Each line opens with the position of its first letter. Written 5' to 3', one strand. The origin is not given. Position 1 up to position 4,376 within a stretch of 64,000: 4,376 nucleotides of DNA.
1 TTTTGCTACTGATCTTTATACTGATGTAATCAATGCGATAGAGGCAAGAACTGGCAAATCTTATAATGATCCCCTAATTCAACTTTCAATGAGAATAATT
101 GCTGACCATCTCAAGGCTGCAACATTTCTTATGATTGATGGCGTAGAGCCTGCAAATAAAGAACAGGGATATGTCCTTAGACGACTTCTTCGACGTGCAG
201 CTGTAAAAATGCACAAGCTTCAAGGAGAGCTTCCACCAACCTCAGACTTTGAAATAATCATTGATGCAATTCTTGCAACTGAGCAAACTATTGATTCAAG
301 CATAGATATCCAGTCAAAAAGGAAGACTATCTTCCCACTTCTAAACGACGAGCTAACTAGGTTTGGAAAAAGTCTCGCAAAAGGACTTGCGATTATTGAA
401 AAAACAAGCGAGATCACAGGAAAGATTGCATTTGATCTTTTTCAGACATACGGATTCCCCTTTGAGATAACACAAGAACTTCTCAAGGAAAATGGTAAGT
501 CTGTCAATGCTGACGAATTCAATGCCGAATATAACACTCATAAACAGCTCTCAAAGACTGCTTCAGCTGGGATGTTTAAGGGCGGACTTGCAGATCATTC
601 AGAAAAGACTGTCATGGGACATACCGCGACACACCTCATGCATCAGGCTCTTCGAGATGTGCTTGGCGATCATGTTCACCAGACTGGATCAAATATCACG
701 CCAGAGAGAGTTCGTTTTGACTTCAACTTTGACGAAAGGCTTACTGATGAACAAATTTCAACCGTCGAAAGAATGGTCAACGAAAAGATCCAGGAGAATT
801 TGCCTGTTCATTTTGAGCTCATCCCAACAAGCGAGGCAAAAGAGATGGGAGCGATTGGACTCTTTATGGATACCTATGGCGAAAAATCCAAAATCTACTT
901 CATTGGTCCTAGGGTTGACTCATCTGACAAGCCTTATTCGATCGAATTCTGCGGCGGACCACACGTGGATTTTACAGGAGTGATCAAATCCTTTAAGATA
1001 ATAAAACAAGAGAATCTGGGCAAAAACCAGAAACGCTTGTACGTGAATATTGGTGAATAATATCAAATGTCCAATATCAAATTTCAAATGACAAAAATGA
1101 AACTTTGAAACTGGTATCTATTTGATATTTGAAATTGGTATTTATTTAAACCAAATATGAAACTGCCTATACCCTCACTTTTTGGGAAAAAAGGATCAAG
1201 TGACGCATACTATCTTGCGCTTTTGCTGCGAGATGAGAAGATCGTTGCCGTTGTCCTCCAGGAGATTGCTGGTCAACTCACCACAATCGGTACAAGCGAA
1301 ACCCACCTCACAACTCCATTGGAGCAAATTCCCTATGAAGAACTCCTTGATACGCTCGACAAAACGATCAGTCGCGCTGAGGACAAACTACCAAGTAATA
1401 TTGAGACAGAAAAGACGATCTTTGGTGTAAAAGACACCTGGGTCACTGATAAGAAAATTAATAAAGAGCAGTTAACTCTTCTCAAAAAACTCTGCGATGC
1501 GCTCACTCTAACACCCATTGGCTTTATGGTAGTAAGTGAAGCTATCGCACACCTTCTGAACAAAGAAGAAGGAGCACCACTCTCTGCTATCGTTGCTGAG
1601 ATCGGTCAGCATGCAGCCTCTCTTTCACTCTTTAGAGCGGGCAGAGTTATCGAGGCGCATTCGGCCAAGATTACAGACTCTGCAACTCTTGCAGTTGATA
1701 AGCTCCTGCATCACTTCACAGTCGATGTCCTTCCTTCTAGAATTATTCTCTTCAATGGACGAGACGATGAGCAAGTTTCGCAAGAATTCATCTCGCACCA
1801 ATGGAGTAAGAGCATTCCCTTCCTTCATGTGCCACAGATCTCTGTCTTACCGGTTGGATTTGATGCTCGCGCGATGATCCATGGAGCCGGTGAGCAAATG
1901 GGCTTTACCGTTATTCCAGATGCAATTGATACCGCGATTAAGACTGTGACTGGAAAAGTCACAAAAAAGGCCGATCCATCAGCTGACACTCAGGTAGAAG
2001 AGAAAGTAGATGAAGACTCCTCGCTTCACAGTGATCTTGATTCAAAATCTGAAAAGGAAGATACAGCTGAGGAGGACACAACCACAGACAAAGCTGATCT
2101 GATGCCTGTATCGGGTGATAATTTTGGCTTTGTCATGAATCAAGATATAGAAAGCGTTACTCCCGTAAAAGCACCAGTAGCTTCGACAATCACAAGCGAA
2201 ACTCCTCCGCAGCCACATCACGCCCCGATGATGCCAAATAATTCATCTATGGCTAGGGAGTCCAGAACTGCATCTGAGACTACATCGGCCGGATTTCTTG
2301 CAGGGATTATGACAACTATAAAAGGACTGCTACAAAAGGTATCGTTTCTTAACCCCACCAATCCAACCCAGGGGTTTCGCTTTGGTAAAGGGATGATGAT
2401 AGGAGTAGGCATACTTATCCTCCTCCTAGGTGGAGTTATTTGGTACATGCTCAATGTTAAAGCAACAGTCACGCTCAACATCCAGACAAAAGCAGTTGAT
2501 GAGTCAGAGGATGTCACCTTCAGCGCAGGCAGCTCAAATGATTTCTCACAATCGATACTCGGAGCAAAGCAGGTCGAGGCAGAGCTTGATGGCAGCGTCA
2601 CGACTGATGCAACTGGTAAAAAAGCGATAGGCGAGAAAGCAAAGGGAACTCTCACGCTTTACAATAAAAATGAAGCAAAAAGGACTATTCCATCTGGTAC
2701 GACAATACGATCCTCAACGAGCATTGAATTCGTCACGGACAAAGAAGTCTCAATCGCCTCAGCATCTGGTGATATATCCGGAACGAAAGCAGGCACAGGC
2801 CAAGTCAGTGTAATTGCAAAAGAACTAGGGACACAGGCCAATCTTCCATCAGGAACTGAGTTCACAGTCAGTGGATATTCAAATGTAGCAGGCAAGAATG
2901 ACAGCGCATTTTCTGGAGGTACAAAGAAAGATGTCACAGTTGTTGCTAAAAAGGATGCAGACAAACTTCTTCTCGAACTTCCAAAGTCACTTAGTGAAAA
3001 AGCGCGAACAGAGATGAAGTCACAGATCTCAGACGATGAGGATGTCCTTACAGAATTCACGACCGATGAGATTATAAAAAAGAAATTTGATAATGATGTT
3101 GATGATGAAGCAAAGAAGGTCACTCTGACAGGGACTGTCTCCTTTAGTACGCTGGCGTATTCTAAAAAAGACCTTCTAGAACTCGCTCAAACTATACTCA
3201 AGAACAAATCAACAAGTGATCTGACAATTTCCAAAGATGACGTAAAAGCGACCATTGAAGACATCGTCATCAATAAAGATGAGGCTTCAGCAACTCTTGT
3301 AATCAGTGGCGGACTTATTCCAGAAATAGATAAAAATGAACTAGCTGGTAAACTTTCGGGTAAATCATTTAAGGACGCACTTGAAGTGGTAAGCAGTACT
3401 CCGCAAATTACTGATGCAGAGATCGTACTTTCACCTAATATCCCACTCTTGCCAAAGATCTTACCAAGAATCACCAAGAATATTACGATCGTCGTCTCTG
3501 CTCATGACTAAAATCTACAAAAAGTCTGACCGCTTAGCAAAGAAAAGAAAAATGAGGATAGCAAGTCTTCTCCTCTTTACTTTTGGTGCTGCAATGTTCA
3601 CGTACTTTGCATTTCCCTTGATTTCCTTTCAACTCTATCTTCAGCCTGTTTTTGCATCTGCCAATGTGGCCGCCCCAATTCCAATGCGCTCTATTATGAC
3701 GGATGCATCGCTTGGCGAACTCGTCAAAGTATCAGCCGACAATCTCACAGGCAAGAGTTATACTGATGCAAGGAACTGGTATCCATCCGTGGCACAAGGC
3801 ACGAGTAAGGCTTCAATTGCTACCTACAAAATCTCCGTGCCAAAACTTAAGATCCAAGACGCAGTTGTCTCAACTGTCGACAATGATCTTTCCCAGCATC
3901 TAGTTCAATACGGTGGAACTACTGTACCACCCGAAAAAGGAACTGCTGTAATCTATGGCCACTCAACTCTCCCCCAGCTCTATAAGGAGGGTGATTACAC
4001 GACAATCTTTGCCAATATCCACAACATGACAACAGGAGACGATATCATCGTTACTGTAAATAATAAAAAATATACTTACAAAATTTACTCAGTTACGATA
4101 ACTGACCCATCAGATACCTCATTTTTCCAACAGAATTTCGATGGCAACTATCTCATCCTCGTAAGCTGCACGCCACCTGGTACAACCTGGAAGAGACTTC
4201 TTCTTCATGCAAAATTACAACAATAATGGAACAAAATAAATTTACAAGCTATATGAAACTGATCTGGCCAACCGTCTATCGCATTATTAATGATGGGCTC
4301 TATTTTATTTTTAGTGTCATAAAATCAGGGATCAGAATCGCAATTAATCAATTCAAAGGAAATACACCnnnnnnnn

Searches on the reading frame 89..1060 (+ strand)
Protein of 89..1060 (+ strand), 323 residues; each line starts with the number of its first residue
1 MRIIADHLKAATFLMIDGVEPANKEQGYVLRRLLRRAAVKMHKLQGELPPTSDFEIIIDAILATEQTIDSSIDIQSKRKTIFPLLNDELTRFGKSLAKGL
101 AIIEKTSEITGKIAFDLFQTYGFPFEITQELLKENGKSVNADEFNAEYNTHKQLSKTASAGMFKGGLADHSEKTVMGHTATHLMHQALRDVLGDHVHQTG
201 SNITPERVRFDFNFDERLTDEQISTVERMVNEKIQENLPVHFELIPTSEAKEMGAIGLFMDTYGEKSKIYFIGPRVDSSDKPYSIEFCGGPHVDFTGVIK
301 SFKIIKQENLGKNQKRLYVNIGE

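Call 17: search_protein_families(library=pfam, proteins=[window:89-1060:+], max_evalue=0.001)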
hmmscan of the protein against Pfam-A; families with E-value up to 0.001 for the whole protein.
window:89-1060:+ (323 aa): 2 families
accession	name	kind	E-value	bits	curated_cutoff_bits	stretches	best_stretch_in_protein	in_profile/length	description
PF01411.24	tRNA-synt_2c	-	1.6e-32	113.2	30.3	1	1-163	272-436/552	tRNA synthetases class II (A)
PF07973.19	tRNA_SAD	-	6.7e-12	45.6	24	1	269-318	3-44/44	Threonyl and Alanyl tRNA synthetase second additional domain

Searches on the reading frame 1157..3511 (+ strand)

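Call 17: search_protein_families(library=pfam, proteins=[window:1157-3511:+], max_evalue=0.001)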
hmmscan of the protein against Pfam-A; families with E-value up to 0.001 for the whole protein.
window:1157-3511:+ (784 aa): 1 family
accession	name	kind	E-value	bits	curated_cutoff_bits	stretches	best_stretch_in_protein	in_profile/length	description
PF04865.19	Baseplate_J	-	1.3e-07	31.6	21.1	1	492-589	20-110/255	Baseplate J-like protein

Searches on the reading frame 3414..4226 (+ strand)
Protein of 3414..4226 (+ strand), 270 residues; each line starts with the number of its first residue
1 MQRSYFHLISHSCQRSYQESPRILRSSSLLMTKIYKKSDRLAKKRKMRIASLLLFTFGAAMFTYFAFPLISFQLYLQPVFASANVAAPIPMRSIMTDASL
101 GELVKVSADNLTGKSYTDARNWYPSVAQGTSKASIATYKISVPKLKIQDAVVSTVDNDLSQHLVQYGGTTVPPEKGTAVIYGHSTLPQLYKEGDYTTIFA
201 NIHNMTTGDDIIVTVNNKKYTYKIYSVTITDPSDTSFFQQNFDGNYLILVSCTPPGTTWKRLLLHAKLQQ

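Call 17: search_protein_families(library=pfam, proteins=[window:3414-4226:+], max_evalue=0.001)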
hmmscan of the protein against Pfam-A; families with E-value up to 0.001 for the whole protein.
window:3414-4226:+ (270 aa): 1 family
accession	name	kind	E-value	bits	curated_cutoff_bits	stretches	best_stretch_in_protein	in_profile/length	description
PF04203.18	Sortase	-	2.3e-21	76.3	26.6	1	140-268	1-124/125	Sortase domain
